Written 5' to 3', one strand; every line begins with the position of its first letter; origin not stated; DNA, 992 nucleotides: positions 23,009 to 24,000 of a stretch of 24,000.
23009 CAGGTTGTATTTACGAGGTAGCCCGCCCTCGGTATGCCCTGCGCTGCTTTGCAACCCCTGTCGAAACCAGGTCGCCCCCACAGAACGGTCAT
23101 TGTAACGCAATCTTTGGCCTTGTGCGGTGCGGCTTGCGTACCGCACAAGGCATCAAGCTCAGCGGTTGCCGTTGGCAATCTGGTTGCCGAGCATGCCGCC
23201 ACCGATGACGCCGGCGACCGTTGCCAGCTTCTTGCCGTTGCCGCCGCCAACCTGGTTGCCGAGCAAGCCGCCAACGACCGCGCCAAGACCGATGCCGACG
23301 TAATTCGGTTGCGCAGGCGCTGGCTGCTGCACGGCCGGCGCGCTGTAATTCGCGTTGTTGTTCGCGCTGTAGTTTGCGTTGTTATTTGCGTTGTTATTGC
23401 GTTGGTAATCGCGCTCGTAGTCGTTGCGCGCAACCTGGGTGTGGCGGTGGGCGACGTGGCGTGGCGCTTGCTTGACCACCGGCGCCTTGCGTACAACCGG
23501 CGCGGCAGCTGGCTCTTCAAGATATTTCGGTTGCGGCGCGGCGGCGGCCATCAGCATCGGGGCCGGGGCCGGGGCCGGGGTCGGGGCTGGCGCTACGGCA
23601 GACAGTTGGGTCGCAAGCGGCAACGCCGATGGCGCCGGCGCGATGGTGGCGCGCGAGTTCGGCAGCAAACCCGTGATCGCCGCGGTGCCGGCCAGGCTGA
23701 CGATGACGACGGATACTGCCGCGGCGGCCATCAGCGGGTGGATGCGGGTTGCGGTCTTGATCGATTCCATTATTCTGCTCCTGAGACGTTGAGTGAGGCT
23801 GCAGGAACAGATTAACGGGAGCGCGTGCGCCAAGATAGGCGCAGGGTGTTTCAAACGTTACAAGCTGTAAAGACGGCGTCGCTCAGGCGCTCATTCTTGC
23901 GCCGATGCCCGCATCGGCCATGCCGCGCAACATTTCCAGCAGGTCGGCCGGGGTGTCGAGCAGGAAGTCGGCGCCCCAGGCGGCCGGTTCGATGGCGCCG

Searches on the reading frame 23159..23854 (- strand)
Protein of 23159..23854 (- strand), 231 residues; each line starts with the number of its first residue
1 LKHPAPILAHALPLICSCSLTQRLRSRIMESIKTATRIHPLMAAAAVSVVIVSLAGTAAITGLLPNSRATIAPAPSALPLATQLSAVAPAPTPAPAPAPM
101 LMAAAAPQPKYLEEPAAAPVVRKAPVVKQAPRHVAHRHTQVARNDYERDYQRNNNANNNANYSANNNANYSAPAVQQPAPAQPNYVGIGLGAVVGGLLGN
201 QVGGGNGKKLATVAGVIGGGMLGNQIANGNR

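Call 56: search_protein_families(library=pfam, proteins=[window:23159-23854:-], max_evalue=0.01)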
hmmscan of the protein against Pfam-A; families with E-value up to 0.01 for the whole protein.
window:23159-23854:- (231 aa): 2 families
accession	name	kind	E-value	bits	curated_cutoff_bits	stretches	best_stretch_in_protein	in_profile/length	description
PF05433.20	Rick_17kDa_Anti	-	2.2e-07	31.1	24.2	1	188-226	3-42/43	Glycine zipper 2TM domain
PF09849.14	DUF2076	-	0.0061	17.1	38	1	149-227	105-176/265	Uncharacterized protein conserved in bacteria (DUF2076)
